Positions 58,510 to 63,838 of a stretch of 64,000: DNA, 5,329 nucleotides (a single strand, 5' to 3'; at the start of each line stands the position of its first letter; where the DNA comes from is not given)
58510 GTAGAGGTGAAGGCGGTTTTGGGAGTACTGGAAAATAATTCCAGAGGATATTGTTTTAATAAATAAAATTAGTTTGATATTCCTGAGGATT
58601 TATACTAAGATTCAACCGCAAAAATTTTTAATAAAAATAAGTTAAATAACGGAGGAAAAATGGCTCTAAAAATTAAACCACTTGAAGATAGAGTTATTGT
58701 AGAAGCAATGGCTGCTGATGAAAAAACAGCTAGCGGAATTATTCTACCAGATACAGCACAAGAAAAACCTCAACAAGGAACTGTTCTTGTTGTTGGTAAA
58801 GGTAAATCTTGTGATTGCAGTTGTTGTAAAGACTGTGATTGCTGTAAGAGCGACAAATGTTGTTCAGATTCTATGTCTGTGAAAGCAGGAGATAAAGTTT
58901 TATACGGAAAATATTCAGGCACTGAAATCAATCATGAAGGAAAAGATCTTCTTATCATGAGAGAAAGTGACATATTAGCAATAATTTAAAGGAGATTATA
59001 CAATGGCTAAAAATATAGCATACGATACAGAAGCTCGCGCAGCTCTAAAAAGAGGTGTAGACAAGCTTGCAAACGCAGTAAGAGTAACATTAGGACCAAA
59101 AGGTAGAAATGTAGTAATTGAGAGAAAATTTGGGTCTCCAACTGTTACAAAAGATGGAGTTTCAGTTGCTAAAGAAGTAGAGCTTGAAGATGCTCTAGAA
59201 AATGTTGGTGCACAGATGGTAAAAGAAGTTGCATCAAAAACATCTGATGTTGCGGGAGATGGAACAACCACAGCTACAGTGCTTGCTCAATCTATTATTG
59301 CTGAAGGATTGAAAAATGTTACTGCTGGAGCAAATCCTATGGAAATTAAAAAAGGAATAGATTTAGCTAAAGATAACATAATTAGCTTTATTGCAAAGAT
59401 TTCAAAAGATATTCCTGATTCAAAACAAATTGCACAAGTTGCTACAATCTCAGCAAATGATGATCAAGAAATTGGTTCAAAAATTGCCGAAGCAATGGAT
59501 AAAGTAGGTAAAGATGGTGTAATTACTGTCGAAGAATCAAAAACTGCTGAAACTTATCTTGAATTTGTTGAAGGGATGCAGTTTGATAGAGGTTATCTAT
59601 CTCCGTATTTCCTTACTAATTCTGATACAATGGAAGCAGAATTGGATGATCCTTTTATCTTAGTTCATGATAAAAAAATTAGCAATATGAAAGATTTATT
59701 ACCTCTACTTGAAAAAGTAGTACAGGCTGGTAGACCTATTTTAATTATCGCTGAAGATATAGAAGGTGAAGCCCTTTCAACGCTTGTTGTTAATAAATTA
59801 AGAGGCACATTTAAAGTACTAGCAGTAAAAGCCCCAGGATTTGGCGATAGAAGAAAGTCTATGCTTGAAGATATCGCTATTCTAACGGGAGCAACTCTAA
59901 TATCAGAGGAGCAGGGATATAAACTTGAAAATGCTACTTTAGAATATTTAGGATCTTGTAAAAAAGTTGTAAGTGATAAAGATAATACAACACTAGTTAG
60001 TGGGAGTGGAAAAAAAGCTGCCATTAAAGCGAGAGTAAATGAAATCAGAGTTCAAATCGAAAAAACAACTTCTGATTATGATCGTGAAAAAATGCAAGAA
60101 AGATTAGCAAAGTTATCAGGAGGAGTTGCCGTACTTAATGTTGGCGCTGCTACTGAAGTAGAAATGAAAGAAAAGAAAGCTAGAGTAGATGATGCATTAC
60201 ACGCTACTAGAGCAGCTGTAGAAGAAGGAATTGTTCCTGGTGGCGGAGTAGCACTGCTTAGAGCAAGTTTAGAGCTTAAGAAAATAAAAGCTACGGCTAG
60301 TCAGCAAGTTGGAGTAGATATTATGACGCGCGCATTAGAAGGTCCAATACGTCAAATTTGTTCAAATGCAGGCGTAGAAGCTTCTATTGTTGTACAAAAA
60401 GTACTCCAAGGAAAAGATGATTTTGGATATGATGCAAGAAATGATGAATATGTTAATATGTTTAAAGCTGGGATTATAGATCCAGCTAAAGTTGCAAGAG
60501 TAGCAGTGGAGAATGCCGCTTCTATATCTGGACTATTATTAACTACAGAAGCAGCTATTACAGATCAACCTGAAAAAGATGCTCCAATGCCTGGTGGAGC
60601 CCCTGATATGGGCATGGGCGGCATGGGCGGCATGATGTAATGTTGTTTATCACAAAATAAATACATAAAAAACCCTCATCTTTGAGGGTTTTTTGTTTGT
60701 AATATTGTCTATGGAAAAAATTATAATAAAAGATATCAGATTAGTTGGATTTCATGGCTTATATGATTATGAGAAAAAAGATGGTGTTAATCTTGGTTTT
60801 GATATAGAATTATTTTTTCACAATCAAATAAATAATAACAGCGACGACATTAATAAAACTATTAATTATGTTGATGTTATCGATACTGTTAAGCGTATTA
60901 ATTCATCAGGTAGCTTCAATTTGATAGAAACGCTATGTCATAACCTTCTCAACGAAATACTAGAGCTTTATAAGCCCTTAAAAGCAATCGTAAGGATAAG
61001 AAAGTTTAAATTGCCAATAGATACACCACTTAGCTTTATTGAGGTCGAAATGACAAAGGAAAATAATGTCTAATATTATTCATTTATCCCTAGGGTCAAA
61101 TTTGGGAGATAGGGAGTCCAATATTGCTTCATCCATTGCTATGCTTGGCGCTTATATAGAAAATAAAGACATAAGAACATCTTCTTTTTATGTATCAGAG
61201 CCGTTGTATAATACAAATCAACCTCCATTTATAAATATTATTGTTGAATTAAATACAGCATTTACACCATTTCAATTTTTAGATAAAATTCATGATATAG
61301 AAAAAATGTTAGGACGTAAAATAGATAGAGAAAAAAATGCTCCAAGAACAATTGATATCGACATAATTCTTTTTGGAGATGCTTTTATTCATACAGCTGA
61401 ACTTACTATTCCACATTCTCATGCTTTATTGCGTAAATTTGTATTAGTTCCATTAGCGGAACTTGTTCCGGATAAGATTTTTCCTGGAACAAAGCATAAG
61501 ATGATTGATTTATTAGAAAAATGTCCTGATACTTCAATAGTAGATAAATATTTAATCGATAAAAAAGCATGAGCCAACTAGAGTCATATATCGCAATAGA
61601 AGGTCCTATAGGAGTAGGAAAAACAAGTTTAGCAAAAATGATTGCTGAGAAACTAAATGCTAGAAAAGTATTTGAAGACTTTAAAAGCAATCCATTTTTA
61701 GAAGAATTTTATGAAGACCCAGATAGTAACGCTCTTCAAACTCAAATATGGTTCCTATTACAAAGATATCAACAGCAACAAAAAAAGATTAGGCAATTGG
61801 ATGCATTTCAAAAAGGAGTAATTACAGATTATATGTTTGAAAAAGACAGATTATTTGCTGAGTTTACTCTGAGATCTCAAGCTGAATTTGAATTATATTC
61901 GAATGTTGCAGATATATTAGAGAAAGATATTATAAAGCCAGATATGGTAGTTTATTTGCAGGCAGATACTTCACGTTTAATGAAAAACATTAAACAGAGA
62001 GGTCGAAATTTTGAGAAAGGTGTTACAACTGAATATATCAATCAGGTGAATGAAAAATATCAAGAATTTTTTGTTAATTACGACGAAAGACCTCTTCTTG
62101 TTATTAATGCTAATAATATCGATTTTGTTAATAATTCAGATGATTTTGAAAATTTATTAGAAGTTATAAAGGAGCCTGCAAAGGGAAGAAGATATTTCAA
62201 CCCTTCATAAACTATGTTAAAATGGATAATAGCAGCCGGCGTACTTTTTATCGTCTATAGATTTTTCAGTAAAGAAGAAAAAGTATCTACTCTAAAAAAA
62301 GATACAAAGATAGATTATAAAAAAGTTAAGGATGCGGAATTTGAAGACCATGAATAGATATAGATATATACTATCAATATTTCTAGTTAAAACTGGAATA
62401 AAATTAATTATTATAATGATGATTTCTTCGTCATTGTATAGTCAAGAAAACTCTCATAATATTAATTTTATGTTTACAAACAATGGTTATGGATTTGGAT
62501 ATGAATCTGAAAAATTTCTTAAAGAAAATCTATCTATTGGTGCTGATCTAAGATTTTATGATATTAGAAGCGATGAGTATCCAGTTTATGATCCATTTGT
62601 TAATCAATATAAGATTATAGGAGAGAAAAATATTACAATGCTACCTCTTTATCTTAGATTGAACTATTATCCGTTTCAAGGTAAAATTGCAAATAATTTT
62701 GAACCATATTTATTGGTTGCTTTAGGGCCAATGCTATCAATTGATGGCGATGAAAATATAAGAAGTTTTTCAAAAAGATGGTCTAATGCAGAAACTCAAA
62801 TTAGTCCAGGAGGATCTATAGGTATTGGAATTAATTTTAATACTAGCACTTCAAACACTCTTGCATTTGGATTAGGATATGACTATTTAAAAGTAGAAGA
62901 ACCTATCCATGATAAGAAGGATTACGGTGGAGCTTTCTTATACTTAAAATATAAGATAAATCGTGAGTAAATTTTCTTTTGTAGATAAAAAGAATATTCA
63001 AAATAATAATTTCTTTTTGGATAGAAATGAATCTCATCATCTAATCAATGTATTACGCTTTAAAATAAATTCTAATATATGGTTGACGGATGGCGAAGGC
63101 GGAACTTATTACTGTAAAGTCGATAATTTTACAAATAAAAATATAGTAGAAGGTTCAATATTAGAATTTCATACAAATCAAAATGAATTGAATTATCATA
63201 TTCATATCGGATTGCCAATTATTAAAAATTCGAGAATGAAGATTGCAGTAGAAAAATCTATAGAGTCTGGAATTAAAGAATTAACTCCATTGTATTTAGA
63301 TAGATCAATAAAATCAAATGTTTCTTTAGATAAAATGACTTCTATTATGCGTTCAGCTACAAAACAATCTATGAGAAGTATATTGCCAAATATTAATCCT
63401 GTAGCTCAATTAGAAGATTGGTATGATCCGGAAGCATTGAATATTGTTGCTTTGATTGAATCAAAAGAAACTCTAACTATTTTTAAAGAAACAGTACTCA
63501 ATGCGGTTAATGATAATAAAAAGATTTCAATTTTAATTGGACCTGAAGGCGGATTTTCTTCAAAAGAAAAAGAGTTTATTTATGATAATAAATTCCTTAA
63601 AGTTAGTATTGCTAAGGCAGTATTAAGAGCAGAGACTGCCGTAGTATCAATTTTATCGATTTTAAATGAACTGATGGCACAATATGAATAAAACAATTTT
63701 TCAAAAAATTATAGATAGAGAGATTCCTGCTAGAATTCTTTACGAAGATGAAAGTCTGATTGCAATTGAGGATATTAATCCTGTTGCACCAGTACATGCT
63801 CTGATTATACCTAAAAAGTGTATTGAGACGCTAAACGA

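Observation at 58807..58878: GroES whose roof hairpin is replaced by a metallothionein-like Cys cluster (9 Cys in 18 residues)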

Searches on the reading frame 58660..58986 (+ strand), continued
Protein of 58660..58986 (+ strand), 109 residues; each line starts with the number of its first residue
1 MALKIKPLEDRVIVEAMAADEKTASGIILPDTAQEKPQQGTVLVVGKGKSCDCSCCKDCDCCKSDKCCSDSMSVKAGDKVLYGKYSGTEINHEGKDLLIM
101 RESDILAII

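Call 54: list_cluster_members(proteins=[P0001, P0284, P0276])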
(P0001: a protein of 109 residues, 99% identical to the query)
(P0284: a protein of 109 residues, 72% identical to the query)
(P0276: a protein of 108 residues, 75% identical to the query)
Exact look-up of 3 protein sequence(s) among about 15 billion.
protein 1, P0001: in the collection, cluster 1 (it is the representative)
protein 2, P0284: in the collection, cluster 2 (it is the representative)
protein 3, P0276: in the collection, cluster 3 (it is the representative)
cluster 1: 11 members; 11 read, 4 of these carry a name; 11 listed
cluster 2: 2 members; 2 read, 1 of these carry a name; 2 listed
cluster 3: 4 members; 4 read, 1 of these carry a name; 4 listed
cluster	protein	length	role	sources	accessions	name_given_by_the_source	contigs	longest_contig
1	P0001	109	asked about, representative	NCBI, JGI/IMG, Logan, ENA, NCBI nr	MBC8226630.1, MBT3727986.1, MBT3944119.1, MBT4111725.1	MAG: co-chaperone GroES [Candidatus Marinimicrobia bacterium] | chaperonin GroES | co-chaperone GroES [Gammaproteobacteria bacterium]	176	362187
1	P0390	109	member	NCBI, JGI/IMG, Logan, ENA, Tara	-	-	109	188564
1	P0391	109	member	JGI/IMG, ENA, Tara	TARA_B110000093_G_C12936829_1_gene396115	chaperonin GroES | strand:+ start:1401 stop:1730 length:330 start_codon:yes stop_codon:yes gene_type:complete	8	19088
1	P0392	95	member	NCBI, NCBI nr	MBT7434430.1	MAG: co-chaperone GroES, partial [Candidatus Marinimicrobia bacterium] | co-chaperone GroES [Candidatus Neomarinimicrobiota bacterium]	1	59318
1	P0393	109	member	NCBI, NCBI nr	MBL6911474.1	MAG: co-chaperone GroES [Candidatus Marinimicrobia bacterium] | co-chaperone GroES [Candidatus Neomarinimicrobiota bacterium]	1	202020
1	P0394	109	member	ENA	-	-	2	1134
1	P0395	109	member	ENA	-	-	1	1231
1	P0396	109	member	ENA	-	-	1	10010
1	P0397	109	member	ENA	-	-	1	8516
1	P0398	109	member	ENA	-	-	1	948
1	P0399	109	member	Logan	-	-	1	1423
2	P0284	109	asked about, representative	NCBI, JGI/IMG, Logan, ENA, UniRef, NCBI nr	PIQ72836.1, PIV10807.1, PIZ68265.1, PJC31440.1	co-chaperone GroES [Candidatus Roizmanbacteria bacterium CG_4_10_14_0_2_um_filter_36_35] | Co-chaperonin GroES n=4 Tax=Candidatus Roizmaniibacteriota TaxID=1752723 ... | MAG: co-chaperone GroES [Candidatus Roizmanbacteria bacterium ...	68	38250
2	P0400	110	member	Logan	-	-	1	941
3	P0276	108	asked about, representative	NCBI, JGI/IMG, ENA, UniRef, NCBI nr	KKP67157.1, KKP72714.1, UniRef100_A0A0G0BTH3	MAG: 10 kDa chaperonin [Candidatus Roizmanbacteria bacterium GW2011_GWA2_35_19] | Co-chaperonin GroES n=2 Tax=Candidatus Roizmaniibacteriota TaxID=1752723 ... | MAG: 10 kDa chaperonin [Candidatus Roizmanbacteria bacterium GW2011_GWC2_35_12]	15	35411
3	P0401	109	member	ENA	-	-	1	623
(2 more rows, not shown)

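Call 58: find_related_loci(query=window:58660-58986:+, collection=viral_contigs, flank=3000)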
Query window:58660-58986:+ (109 aa) in viral_contigs; peptide patterns used: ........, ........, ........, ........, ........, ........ (x = any residue, [..] = any of these).
17 stretches matched a pattern; 10 encode a relative of the query (tblastn E <= 1e-3); 10 distinct loci.
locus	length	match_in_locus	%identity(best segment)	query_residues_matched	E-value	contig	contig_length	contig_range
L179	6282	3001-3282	54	1-107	6e-34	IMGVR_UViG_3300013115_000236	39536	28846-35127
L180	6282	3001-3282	53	1-107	3e-33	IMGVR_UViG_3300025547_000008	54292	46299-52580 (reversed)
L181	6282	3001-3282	53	1-107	3e-33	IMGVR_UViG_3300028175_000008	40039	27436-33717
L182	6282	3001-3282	53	1-107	3e-33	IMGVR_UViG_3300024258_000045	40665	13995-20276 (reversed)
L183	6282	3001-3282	53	1-107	3e-33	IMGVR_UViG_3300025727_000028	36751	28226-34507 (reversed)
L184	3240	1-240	56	15-107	5e-27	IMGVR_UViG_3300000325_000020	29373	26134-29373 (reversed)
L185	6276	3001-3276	42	5-109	1e-25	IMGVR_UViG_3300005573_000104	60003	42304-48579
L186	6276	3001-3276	38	5-109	3e-18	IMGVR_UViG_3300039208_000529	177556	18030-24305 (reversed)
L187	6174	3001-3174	39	31-107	7e-10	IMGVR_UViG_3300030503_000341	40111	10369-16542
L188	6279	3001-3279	25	7-109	5e-6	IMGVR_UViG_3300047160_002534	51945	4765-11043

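Call 60: find_related_loci(query=window:58660-58986:+, collection=metagenome_contigs, flank=1500)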
Query window:58660-58986:+ (109 aa) in metagenome_contigs; peptide patterns used: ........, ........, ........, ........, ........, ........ (x = any residue, [..] = any of these).
600 stretches matched a pattern (row limit reached: there are more); 574 encode a relative of the query (tblastn E <= 1e-3); the best 80 are kept; 80 distinct loci.
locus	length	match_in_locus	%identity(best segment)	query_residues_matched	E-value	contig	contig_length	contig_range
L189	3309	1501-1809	89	1-109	8e-60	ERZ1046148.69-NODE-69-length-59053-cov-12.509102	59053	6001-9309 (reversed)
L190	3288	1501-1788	71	1-109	1e-45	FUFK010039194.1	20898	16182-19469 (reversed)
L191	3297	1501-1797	72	1-109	2e-45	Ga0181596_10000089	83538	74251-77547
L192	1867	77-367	72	1-109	2e-45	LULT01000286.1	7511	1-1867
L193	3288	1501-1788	64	1-109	2e-41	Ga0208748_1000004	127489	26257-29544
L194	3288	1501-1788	61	1-109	2e-39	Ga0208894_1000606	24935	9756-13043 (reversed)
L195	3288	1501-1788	61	1-109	2e-39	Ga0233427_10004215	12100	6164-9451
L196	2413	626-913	61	1-109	2e-39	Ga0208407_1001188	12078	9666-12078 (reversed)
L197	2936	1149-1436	59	1-109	2e-38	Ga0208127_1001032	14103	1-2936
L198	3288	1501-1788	60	1-109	3e-38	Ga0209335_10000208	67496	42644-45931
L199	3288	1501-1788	60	1-109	4e-38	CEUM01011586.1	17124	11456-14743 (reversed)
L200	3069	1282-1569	59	1-109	3e-38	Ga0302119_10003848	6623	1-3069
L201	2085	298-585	61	1-109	3e-38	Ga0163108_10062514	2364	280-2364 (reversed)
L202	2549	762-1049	61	1-109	2e-38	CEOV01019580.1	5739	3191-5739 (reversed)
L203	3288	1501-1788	59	1-109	4e-38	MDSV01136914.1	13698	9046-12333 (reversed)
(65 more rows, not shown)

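Call 69: fold_search(model_id=the predicted structure, library=pdb)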
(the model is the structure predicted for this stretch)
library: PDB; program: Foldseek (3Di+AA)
matches with E <= 10: 146; with E <= 0.001: 34
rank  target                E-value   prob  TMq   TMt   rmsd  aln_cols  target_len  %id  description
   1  1p3h_A                1.8e-08  1.00  0.63  0.68   4.5       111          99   40  Crystal Structure of the Mycobacterium tuberculosis chaperonin 10 tetradecamer (released 2003-07-15)
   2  1p3h_B                4.1e-08  1.00  0.65  0.72   3.9       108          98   41  Crystal Structure of the Mycobacterium tuberculosis chaperonin 10 tetradecamer (released 2003-07-15)
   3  4pj1_U                6.3e-08  1.00  0.69  0.73   3.4       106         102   39  Crystal structure of the human mitochondrial chaperonin symmetrical 'football' complex (released 2015-04-29)
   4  8wuw_a                8.0e-08  1.00  0.63  0.72   4.5       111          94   41  Cryo-EM structure of H. thermophilus GroEL-GroES2 asymmetric football complex (released 2024-03-27)
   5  4pj1_2                9.0e-08  1.00  0.68  0.70   3.5       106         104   39  Crystal structure of the human mitochondrial chaperonin symmetrical 'football' complex (released 2015-04-29)
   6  1wnr_C                1.3e-07  1.00  0.63  0.79   3.5       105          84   38  Crystal structure of the Cpn10 from Thermus thermophilus HB8 (released 2004-12-07)
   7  8wuc_a                1.8e-07  1.00  0.63  0.72   4.7       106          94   49  Cryo-EM structure of H. thermoluteolus GroEL-GroES2 football complex (released 2024-03-27)
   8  4pj1_Z                4.4e-07  1.00  0.65  0.65   4.6       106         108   39  Crystal structure of the human mitochondrial chaperonin symmetrical 'football' complex (released 2015-04-29)
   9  4pj1_P                4.9e-07  1.00  0.65  0.67   4.5       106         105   39  Crystal structure of the human mitochondrial chaperonin symmetrical 'football' complex (released 2015-04-29)
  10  1hx5_A                8.0e-07  1.00  0.57  0.74   4.9       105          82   38  Crystal structure of M. tuberculosis chaperonin-10 (released 2001-08-08)
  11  7ekq_R                8.5e-07  1.00  0.63  0.38   3.3       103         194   36  CrClpP-S2c (released 2021-10-20)
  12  4pj1_1                9.6e-07  1.00  0.65  0.70   4.7       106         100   39  Crystal structure of the human mitochondrial chaperonin symmetrical 'football' complex (released 2015-04-29)
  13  1wnr_G                1.1e-06  1.00  0.61  0.76   3.0       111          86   32  Crystal structure of the Cpn10 from Thermus thermophilus HB8 (released 2004-12-07)
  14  4v4o_P                1.7e-06  1.00  0.63  0.72   4.7       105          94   41  Crystal Structure of the Chaperonin Complex Cpn60/Cpn10/(ADP)7 from Thermus Thermophilus (released 2014-07-09)
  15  4v4o_O                1.8e-06  1.00  0.63  0.70   4.6       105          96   41  Crystal Structure of the Chaperonin Complex Cpn60/Cpn10/(ADP)7 from Thermus Thermophilus (released 2014-07-09)
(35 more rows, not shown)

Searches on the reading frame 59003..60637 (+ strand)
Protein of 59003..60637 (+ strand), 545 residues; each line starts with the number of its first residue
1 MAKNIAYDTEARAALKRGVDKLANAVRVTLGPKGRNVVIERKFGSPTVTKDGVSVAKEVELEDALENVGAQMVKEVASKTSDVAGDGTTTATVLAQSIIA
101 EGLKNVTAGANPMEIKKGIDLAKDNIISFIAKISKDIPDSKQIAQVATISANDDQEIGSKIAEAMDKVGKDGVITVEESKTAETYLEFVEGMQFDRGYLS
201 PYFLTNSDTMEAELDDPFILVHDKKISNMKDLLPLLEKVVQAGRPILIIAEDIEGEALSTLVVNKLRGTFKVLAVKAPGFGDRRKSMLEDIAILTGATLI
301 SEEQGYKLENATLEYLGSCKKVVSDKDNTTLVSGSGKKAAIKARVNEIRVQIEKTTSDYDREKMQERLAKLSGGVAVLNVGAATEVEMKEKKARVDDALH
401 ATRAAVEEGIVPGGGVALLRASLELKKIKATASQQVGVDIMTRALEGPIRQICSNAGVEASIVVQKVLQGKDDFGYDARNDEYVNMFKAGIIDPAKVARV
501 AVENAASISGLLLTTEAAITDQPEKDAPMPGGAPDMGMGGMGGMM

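Call 3: search_protein_families(library=pfam, proteins=[window:59003-60637:+])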
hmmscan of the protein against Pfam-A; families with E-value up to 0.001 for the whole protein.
window:59003-60637:+ (545 aa): 1 family
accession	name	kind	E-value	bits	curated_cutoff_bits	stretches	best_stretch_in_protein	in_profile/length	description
PF00118.29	Cpn60_TCP1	-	2.8e-77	260.9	34.3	1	22-522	1-489/490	TCP-1/cpn60 chaperonin family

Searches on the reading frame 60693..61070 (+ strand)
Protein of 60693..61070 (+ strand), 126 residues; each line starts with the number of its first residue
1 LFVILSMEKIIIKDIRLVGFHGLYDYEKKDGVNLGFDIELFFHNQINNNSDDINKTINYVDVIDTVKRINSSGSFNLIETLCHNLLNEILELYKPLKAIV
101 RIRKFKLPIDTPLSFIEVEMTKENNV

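Call 70: search_protein_families(library=pfam, proteins=[window:60693-61070:+], max_evalue=0.00001)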
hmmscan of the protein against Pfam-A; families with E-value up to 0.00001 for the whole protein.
window:60693-61070:+ (126 aa): 1 family
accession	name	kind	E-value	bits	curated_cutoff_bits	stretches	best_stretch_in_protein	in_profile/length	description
PF02152.23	FolB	-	4.5e-22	79.1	31.8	1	10-121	1-113/113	Dihydroneopterin aldolase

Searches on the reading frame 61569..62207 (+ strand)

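Call 37: search_protein_families(library=pfam, proteins=[window:61569-62207:+], max_evalue=0.00001)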
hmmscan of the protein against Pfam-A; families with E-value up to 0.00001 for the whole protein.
window:61569-62207:+ (213 aa): 3 families
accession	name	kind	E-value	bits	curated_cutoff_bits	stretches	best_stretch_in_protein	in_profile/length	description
PF01712.25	dNK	-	5.3e-39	134.5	27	1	8-202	1-200/203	Deoxynucleoside kinase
PF02223.23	Thymidylate_kin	-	2.8e-08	34.1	27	1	10-183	1-177/185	Thymidylate kinase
PF13238.12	AAA_18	-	7.4e-06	26.9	29.4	0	8-148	1-115/128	AAA domain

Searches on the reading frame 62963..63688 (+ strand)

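Call 37: search_protein_families(library=pfam, proteins=[window:62963-63688:+], max_evalue=0.00001)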
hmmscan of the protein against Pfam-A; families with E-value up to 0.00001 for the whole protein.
window:62963-63688:+ (242 aa): 2 families
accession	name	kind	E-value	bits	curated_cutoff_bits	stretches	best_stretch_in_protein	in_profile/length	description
PF04452.19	Methyltrans_RNA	-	2.1e-36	125.4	23.9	1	75-234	2-164/165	RNA methyltransferase domain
PF20260.4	PUA_4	-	5.3e-09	36.5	23.9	1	19-53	1-35/48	RNA methyltransferase PUA domain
